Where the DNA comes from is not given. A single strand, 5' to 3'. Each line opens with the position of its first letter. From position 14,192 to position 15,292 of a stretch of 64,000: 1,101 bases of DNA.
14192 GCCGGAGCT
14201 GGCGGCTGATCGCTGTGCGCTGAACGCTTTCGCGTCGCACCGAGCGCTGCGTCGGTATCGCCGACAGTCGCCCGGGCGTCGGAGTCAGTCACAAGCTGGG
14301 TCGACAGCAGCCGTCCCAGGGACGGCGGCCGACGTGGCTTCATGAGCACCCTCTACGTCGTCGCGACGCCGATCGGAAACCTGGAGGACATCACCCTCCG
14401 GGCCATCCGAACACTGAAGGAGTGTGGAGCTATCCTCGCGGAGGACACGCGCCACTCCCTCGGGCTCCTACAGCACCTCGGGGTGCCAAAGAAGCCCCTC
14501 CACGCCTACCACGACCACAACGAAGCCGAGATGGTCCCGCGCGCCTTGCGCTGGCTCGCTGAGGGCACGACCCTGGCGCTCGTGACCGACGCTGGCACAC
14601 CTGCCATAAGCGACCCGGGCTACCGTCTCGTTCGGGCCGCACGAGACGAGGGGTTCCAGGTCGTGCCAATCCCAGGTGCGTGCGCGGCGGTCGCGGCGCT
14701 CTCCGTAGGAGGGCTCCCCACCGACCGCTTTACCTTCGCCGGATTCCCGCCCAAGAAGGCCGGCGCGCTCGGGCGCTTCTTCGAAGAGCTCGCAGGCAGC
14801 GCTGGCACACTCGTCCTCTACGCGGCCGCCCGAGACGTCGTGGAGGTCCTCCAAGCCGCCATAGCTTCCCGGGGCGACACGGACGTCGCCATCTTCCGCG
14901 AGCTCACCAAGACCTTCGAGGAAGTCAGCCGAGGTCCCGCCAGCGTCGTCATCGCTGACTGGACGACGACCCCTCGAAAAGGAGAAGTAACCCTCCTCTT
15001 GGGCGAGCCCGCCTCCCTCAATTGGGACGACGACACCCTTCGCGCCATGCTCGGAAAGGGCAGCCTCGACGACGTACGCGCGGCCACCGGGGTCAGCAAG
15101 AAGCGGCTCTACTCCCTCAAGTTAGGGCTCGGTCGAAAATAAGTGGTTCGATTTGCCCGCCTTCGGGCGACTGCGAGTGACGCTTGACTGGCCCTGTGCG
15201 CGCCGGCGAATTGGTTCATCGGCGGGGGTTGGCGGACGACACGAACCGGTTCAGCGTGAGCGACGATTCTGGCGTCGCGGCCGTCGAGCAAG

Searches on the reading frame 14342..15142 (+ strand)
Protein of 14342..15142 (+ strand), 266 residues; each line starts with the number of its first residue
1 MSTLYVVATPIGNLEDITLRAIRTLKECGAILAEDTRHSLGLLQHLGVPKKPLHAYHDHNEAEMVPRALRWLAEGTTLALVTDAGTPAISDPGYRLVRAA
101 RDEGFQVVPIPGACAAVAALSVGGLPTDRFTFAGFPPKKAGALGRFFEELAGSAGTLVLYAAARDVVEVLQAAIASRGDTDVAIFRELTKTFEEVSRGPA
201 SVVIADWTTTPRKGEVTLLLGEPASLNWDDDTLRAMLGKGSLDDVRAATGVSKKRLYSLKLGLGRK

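Call 15: find_encoding_contigs(protein=window:14342-15142:+, flank=10000, max_places=10)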
Protein window:14342-15142:+ (266 aa): 4 contigs read that carry it; 4 places shown.
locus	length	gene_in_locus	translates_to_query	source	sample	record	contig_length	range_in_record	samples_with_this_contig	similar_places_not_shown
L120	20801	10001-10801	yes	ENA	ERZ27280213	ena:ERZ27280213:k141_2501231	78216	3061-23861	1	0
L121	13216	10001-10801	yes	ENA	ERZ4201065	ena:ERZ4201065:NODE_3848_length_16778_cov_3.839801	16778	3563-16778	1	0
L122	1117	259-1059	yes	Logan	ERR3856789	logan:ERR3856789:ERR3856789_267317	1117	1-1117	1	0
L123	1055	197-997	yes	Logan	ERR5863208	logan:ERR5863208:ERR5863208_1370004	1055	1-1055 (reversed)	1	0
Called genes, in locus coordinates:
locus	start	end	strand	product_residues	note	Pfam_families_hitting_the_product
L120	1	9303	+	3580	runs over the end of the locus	PF13174:TPR_6 (faint), PF13424:TPR_12 (faint), PF13431:TPR_17 (faint), PF00515:TPR_1 (faint), PF07719:TPR_2 (faint), PF13176:TPR_7 (faint), PF13181:TPR_8 (faint), PF13414:TPR_11 (faint), +5 more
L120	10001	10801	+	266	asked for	PF00590:TP_methylase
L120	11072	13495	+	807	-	PF10282:Lactonase (faint), PF08450:SGL (faint)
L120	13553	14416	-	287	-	-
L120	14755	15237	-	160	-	PF06821:Ser_hydrolase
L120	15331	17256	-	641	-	PF00133:tRNA-synt_1, PF01406:tRNA-synt_1e (faint), PF09334:tRNA-synt_1g, PF00133:tRNA-synt_1, PF19303:Anticodon_3, PF01588:tRNA_bind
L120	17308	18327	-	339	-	PF07787:TMEM43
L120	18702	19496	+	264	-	PF00378:ECH_1, PF16113:ECH_2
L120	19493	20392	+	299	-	PF02737:3HCDH_N, PF00725:3HCDH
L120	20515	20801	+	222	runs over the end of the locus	PF00440:TetR_N, PF17940:TetR_C_31 (weak), PF13977:TetR_C_6 (weak)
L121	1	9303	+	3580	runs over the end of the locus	PF13174:TPR_6 (faint), PF13424:TPR_12 (faint), PF13431:TPR_17 (faint), PF00515:TPR_1 (faint), PF07719:TPR_2 (faint), PF13176:TPR_7 (faint), PF13181:TPR_8 (faint), PF14559:TPR_19 (weak), +5 more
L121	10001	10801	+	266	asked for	PF00590:TP_methylase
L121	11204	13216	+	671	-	?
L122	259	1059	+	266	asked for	PF00590:TP_methylase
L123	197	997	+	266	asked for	PF00590:TP_methylase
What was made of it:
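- Gene callers of three assemblies left the gap empty (call 15).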

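Call 16: search_protein_families(library=pfam, proteins=[window:14342-15142:+], max_evalue=0.01)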
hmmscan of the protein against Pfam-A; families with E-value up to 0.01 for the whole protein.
window:14342-15142:+ (266 aa): 1 family
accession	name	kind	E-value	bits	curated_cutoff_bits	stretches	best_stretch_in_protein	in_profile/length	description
PF00590.25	TP_methylase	-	8.5e-30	104.7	27.8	1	3-200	1-208/212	Tetrapyrrole (Corrin/Porphyrin) Methylases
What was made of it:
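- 14342..15142 (+): Downstream flank: rsmI (16S rRNA C1402 2'-O-methyltransferase family). PF00590, E 8.5e-30 (call 16).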

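Call 22: find_homologous_proteins(query=window:14342-15142:+, max_evalue=1e-40)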
Query window:14342-15142:+ (266 aa): 7608 proteins with E <= 1e-40 among 8000 candidates; the best 120 are listed.
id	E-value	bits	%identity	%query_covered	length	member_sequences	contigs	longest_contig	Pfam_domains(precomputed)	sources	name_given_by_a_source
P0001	2.6e-156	537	94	98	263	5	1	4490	PF00590.26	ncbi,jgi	jgi:16S rRNA (cytidine1402-2'-O)-methyltransferase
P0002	1.3e-102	361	67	98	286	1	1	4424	PF00590.26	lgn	-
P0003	1.7e-100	354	62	100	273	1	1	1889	PF00590.26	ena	-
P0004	3.4e-100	353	65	98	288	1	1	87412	PF00590.26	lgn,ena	-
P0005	6.6e-92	326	62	98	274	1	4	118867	PF00590.26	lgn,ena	-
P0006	7.1e-91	322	59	98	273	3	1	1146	PF00590.26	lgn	-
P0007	2.2e-90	321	61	97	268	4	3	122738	PF00590.26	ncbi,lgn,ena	-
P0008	2.4e-90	320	60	98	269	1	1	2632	PF00590.26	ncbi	-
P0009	3.0e-90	320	62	97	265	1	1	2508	PF00590.26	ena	-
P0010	3.4e-87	310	60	98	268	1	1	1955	PF00590.26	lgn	-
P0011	5.3e-87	309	60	98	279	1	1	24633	PF00590.26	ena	-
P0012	2.1e-85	304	56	98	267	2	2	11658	PF00590.26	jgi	jgi:16S rRNA (cytidine1402-2'-O)-methyltransferase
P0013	2.3e-85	304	58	98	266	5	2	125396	PF00590.26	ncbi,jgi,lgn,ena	jgi:16S rRNA (cytidine1402-2'-O)-methyltransferase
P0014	4.2e-85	303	55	99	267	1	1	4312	PF00590.26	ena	-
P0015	6.8e-85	303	58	98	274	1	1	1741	PF00590.26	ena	-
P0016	2.6e-84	301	59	98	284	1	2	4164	PF00590.26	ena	-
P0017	2.6e-84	301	56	98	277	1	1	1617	PF00590.26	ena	-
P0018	1.9e-83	298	58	98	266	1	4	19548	PF00590.26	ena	-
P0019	5.8e-83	296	58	98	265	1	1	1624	PF00590.26,PF23016.3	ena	-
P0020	1.3e-82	295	54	99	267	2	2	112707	PF00590.26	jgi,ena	-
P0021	1.1e-81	292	61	90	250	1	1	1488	PF00590.26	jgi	jgi:16S rRNA (cytidine1402-2'-O)-methyltransferase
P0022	1.9e-81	291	58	99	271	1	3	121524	PF00590.26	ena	-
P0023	2.0e-80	288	55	99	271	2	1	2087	PF00590.26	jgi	jgi:16S rRNA (cytidine1402-2'-O)-methyltransferase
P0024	2.4e-80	288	58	94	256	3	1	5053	PF00590.26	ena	-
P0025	3.8e-80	287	58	94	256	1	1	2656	PF00590.26,PF23016.3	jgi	jgi:16S rRNA (cytidine1402-2'-O)-methyltransferase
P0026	3.9e-80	287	55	97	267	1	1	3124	PF00590.26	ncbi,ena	-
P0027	4.8e-80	287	55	98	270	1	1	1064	PF00590.26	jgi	jgi:16S rRNA (cytidine1402-2'-O)-methyltransferase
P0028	3.5e-78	281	56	97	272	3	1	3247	PF00590.26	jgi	jgi:16S rRNA (cytidine1402-2'-O)-methyltransferase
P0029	7.3e-76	273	54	98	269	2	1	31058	PF00590.26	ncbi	-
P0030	3.8e-74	267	52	98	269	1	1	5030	PF00590.26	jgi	jgi:16S rRNA (cytidine1402-2'-O)-methyltransferase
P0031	6.6e-66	240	50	98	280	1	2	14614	PF00590.26,PF23016.3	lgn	-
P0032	1.3e-65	239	56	82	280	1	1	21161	PF00590.26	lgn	-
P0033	3.2e-65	238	48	97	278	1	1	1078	PF00590.26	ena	-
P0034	4.2e-65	238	50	95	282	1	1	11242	PF00590.26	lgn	-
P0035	6.9e-65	237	55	83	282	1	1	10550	PF00590.26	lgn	-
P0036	1.6e-64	236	54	82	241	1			PF00590.26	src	-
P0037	1.7e-64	236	48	98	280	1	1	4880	PF00590.26,PF23016.3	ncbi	-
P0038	1.9e-64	236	49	98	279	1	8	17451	PF00590.26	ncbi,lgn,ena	-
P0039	1.9e-64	236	49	98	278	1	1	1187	PF00590.26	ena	-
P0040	2.7e-64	235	49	91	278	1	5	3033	PF00590.26,PF23016.3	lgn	-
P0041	3.0e-64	235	49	98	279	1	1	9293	PF00590.26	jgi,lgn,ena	-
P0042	4.1e-64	234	47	98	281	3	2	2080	PF00590.26,PF23016.3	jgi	jgi:16S rRNA (cytidine1402-2'-O)-methyltransferase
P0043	7.7e-64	234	47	98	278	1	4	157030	PF00590.26,PF23016.3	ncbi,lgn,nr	ncbi:MAG: 16S rRNA (cytidine(1402)-2'-O)-methyltransferase [Geobacter sp.]|nr:16S rRNA (cytidine(140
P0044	8.2e-64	233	48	98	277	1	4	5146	PF00590.26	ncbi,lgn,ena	-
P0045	8.9e-64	233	49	98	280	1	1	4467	PF00590.26,PF23016.3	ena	-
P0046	9.8e-64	233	50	98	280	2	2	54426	PF00590.26,PF23016.3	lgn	-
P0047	9.9e-64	233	49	99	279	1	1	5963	PF00590.26,PF23016.3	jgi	jgi:16S rRNA (cytidine1402-2'-O)-methyltransferase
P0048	1.0e-63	233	50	89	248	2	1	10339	PF00590.26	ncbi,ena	-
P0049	1.0e-63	233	49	99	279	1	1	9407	PF00590.26,PF23016.3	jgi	jgi:16S rRNA (cytidine1402-2'-O)-methyltransferase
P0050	1.1e-63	233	48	98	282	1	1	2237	PF00590.26,PF23016.3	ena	-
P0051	1.1e-63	233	49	98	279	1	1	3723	PF00590.26,PF23016.3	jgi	-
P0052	1.2e-63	233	49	98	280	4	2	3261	PF00590.26,PF23016.3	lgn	-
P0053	1.2e-63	233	48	98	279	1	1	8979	PF00590.26,PF23016.3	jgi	jgi:16S rRNA (cytidine1402-2'-O)-methyltransferase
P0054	1.2e-63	233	51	96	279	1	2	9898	PF00590.26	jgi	jgi:16S rRNA (cytidine1402-2'-O)-methyltransferase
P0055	1.2e-63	233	48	98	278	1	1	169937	PF00590.26,PF23016.3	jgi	-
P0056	1.3e-63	233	49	97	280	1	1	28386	PF00590.26,PF23016.3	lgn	-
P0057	1.5e-63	233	48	97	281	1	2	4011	PF00590.26,PF23016.3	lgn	-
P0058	1.8e-63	232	47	97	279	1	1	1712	PF00590.26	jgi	-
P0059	1.9e-63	232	49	97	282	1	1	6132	PF00590.26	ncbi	-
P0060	1.9e-63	232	49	98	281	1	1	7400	PF00590.26,PF23016.3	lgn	-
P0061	2.1e-63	232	50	91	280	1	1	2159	PF00590.26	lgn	-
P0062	2.2e-63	232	49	98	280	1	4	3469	PF00590.26,PF23016.3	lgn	-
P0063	2.3e-63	232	48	98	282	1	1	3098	PF00590.26,PF23016.3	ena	-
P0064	2.8e-63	232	49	99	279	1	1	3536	PF00590.26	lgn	-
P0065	2.9e-63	232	48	98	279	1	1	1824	PF00590.26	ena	-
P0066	3.0e-63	232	48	95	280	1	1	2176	PF00590.26,PF23016.3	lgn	-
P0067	3.1e-63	232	49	98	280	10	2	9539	PF00590.26,PF23016.3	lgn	-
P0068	3.4e-63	231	49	98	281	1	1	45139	PF00590.26,PF23016.3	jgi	jgi:16S rRNA (cytidine1402-2'-O)-methyltransferase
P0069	3.7e-63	231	49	98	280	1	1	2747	PF00590.26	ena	-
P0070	4.0e-63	231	49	97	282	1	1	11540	PF00590.26,PF23016.3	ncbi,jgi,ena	ncbi:MAG: 16S rRNA (cytidine(1402)-2'-O)-methyltransferase [Pelobacteraceae bacterium]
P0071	4.1e-63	231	51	91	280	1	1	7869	PF00590.26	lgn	-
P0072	4.4e-63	231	48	98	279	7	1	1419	PF00590.26,PF23016.3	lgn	-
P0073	4.4e-63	231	49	98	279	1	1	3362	PF00590.26,PF23016.3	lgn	-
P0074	4.5e-63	231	49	98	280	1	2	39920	PF00590.26,PF23016.3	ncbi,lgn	-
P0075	4.9e-63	231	49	97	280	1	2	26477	PF00590.26,PF23016.3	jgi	jgi:16S rRNA (cytidine1402-2'-O)-methyltransferase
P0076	5.1e-63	231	49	95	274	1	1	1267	PF00590.26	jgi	jgi:16S rRNA (cytidine1402-2'-O)-methyltransferase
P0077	5.2e-63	231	47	98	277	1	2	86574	PF00590.26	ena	-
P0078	5.3e-63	231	48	95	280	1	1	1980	PF00590.26,PF23016.3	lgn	-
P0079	5.4e-63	231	48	95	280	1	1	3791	PF00590.26,PF23016.3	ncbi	-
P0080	5.4e-63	231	48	98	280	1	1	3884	PF00590.26,PF23016.3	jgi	jgi:16S rRNA (cytidine1402-2'-O)-methyltransferase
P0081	5.7e-63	231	48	98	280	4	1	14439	PF00590.26,PF23016.3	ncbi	-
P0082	5.7e-63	231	50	98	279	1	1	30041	PF00590.26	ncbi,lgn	-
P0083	5.8e-63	231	49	98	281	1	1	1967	PF00590.26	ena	-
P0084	6.0e-63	231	49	98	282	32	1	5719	PF00590.26,PF23016.3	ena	-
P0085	6.0e-63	231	50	91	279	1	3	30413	PF00590.26,PF23016.3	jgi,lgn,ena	-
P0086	6.5e-63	231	47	98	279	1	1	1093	PF00590.26,PF23016.3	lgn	-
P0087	6.6e-63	231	48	98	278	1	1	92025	PF00590.26,PF23016.3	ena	-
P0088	7.0e-63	230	48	99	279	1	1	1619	PF00590.26,PF23016.3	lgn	-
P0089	7.0e-63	230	48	98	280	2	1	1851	PF00590.26,PF23016.3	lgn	-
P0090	7.2e-63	230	49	98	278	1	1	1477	PF00590.26,PF23016.3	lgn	-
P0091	7.2e-63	230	49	98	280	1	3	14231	PF00590.26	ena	-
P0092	7.3e-63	230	49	98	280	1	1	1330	PF00590.26,PF23016.3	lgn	-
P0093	7.3e-63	230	49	98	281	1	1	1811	PF00590.26,PF23016.3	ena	-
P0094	7.7e-63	230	49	98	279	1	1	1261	PF00590.26,PF23016.3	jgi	jgi:16S rRNA (cytidine1402-2'-O)-methyltransferase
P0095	7.9e-63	230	49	98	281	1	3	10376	PF00590.26,PF23016.3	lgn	-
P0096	8.6e-63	230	47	98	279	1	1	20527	PF00590.26,PF23016.3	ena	-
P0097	9.0e-63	230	48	98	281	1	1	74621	PF00590.26,PF23016.3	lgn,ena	-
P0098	9.4e-63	230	48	98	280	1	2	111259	PF00590.26,PF23016.3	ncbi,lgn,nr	ncbi:MAG: 16S rRNA (cytidine(1402)-2'-O)-methyltransferase [Geobacteraceae bacterium]|nr:16S rRNA (c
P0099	9.6e-63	230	48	98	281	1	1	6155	PF00590.26,PF23016.3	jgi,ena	jgi:16S rRNA (cytidine1402-2'-O)-methyltransferase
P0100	9.6e-63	230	49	98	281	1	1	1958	PF00590.26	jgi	-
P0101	1.0e-62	230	49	98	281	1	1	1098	PF00590.26,PF23016.3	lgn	-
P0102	1.0e-62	230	49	98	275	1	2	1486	PF00590.26,PF23016.3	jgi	jgi:16S rRNA (cytidine1402-2'-O)-methyltransferase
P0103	1.0e-62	230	47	98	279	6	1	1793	PF00590.26,PF23016.3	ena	-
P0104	1.0e-62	230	49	98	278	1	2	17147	PF00590.26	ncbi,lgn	-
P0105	1.1e-62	230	50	91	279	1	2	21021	PF00590.26,PF23016.3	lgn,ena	-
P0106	1.2e-62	230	49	98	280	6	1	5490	PF00590.26,PF23016.3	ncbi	-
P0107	1.2e-62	230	48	95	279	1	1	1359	PF00590.26,PF23016.3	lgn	-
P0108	1.2e-62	230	49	98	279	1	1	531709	PF00590.26,PF23016.3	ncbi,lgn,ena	-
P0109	1.2e-62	230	48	96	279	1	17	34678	PF00590.26,PF23016.3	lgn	-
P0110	1.3e-62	230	48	99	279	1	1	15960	PF00590.26,PF23016.3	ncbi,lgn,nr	ncbi:MAG: 16S rRNA (cytidine(1402)-2'-O)-methyltransferase [Proteobacteria bacterium]|nr:16S rRNA (c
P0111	1.3e-62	230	49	98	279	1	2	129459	PF00590.26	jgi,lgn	jgi:16S rRNA (cytidine1402-2'-O)-methyltransferase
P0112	1.3e-62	230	48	98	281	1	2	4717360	PF00590.26,PF23016.3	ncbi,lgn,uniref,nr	ncbi:16S rRNA (cytidine(1402)-2'-O)-methyltransferase [Geobacter sp. SVR]|uniref:16S rRNA (cytidine(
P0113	1.4e-62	229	48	98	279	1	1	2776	PF00590.26,PF23016.3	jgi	jgi:16S rRNA (cytidine1402-2'-O)-methyltransferase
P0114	1.4e-62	229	48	98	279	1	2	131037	PF00590.26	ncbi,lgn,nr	ncbi:MAG: 16S rRNA (cytidine(1402)-2'-O)-methyltransferase [Geobacteraceae bacterium]|nr:16S rRNA (c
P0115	1.4e-62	229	50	96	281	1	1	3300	PF00590.26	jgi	jgi:16S rRNA (cytidine1402-2'-O)-methyltransferase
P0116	1.4e-62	229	56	82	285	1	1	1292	PF00590.26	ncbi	-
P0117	1.4e-62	229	49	98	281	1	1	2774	PF00590.26,PF23016.3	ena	-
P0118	1.5e-62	229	49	99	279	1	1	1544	PF00590.26,PF23016.3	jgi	-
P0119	1.5e-62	229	47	95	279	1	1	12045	PF00590.26,PF23016.3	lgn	-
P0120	1.5e-62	229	49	98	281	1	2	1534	PF00590.26,PF23016.3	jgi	jgi:16S rRNA (cytidine1402-2'-O)-methyltransferase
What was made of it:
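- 14342..15142 (+): Homologues are named so by their sources (call 22).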

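Call 23: find_encoding_contigs(protein=P0001, flank=10000, max_places=6)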
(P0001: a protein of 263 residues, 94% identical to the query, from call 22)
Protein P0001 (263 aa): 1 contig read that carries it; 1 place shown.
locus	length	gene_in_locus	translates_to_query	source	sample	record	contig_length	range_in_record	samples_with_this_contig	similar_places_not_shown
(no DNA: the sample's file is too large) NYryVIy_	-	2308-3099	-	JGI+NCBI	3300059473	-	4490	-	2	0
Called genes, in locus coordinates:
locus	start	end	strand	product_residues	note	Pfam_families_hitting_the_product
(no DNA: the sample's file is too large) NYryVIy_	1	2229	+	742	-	?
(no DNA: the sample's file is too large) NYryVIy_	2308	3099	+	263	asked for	PF00590:TP_methylase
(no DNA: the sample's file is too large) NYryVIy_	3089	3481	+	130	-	-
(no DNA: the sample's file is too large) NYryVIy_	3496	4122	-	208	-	-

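Call 24: find_encoding_contigs(protein=P0004, flank=10000, max_places=3)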
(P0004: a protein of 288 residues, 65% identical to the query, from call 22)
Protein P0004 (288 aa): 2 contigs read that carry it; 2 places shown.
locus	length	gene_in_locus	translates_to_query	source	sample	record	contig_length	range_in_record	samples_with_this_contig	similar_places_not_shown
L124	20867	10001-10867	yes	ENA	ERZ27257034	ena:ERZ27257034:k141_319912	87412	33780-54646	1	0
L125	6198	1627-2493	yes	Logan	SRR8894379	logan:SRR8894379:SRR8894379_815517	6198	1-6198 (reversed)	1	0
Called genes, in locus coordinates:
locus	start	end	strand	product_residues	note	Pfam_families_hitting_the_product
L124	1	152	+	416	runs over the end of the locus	PF00375:SDF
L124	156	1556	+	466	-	PF01546:Peptidase_M20, PF07687:M20_dimer (weak)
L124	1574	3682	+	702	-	PF03571:Peptidase_M49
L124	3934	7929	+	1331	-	PF20773:InhA-like_MAM (faint)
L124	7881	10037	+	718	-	-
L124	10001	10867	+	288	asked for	PF00590:TP_methylase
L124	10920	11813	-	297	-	-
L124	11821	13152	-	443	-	-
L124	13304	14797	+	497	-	PF00309:Sigma54_AID, PF04963:Sigma54_CBD, PF04552:Sigma54_DBD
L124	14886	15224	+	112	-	PF02482:Ribosomal_S30AE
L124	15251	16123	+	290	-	PF03668:RapZ-like_N, PF22740:PapZ_C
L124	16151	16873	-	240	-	-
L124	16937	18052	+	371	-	-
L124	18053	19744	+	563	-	-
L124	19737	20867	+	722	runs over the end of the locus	-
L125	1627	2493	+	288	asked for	PF00590:TP_methylase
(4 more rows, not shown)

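Call 26: find_related_loci(query=window:14342-15142:+, collection=metagenome_contigs, flank=10000)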
Query window:14342-15142:+ (266 aa) in metagenome_contigs; peptide patterns used: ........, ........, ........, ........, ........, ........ (x = any residue, [..] = any of these).
600 stretches matched a pattern (row limit reached: there are more); 588 encode a relative of the query (tblastn E <= 1e-3); the best 80 are kept; 80 distinct loci.
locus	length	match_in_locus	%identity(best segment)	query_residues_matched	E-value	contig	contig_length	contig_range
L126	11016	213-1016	45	4-263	4e-70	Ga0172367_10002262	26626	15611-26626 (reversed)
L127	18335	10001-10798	45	4-257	4e-65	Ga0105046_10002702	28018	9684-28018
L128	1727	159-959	47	1-266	3e-66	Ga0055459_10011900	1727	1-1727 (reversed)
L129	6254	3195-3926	50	2-242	2e-62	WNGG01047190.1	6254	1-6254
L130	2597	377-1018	53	4-220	6e-62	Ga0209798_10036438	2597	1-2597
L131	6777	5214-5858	53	4-221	2e-61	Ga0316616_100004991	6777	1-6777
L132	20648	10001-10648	47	4-220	1e-60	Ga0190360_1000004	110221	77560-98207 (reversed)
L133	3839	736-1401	47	3-225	3e-60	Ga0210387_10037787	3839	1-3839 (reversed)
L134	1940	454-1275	44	3-266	6e-62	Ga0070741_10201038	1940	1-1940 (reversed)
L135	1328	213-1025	45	3-261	8e-64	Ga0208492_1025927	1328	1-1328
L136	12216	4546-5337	46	3-257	2e-60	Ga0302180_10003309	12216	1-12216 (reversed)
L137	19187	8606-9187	52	4-197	3e-60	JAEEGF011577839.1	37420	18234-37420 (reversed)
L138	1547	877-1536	47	3-223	9e-63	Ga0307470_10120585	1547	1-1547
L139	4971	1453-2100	44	4-220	5e-59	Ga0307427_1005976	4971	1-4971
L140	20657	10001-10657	46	4-223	9e-59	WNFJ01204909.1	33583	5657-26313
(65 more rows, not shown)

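Call 40: list_cluster_members(proteins=[window:14342-15142:+, P0001, window:19682-21607:-, window:15413-17836:+])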
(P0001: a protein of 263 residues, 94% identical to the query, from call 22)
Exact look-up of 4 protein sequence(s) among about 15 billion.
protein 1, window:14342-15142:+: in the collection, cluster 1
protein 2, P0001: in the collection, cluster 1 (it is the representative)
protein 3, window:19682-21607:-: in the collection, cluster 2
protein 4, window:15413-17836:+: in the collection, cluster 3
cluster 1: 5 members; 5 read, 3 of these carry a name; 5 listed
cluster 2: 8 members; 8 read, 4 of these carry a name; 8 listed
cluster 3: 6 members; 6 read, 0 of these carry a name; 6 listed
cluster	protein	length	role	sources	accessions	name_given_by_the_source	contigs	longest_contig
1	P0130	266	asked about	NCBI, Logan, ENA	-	-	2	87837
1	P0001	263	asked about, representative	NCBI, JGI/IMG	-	16S rRNA (cytidine1402-2'-O)-methyltransferase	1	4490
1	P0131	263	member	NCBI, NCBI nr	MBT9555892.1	MAG: 16S rRNA (cytidine(1402)-2'-O)-methyltransferase [Myxococcales bacterium] | 16S rRNA (cytidine(1402)-2'-O)-methyltransferase [Myxococcales bacterium]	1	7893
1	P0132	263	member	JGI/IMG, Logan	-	16S rRNA (cytidine1402-2'-O)-methyltransferase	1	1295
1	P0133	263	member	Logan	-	-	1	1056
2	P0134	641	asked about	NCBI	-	-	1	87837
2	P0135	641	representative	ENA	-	-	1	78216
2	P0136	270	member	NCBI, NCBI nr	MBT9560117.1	MAG: class I tRNA ligase family protein, partial [Myxococcales bacterium] | class I tRNA ligase family protein [Myxococcales bacterium]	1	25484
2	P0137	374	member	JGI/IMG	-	methionyl-tRNA synthetase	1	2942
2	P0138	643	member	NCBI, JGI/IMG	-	methionyl-tRNA synthetase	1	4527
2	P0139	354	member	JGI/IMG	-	methionyl-tRNA synthetase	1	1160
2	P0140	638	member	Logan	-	-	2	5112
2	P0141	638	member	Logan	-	-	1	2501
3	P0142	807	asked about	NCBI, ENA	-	-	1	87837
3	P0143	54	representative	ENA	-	-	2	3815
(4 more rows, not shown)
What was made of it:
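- Presence/absence at the locus, within the 90% RsmI cluster (labelled Myxococcales bacterium, call 40)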

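Call 41: find_encoding_contigs(protein=P0131, flank=10000, max_places=4)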
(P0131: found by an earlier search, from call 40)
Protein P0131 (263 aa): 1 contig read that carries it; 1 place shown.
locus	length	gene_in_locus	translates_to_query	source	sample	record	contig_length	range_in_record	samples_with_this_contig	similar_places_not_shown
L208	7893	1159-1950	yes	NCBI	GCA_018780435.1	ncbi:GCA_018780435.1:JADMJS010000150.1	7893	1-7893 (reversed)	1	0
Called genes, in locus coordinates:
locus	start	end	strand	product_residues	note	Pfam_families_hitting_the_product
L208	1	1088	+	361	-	?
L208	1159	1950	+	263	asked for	PF00590:TP_methylase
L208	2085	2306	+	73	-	-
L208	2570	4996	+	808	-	PF10282:Lactonase (faint), PF08450:SGL (faint)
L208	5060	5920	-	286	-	-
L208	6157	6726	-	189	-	PF06821:Ser_hydrolase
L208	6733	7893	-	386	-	PF00133:tRNA-synt_1 (weak), PF09334:tRNA-synt_1g, PF19303:Anticodon_3, PF01588:tRNA_bind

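Call 42: find_encoding_contigs(protein=P0132, flank=10000, max_places=4)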
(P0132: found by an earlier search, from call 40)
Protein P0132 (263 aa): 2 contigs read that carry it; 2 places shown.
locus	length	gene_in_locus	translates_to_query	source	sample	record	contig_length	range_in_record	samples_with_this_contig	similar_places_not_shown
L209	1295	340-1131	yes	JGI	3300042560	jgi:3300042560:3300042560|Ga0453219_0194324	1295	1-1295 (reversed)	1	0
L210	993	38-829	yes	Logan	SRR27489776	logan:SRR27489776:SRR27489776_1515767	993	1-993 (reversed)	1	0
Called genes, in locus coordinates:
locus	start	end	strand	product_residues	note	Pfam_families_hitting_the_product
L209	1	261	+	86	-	?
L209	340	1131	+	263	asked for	PF00590:TP_methylase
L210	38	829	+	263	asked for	PF00590:TP_methylase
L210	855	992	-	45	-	?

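Call 44: find_encoding_contigs(protein=P0133, flank=10000, max_places=4)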
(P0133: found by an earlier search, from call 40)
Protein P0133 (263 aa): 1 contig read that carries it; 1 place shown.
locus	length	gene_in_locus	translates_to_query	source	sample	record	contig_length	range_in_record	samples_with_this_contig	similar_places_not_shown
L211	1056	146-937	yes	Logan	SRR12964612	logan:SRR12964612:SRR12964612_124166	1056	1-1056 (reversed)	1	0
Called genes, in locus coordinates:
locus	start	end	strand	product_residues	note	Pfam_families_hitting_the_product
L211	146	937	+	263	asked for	PF00590:TP_methylase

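Call 45: find_encoding_contigs(protein=P0002, flank=10000, max_places=4)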
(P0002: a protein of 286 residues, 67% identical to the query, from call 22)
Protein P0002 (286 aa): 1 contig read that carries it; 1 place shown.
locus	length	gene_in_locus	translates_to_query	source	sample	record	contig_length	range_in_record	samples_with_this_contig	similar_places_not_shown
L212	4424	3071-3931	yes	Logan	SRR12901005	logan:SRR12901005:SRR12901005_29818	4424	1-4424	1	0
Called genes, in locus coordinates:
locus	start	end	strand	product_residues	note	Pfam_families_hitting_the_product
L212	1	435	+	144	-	?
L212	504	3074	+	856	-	-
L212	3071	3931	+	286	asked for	PF00590:TP_methylase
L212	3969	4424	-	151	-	?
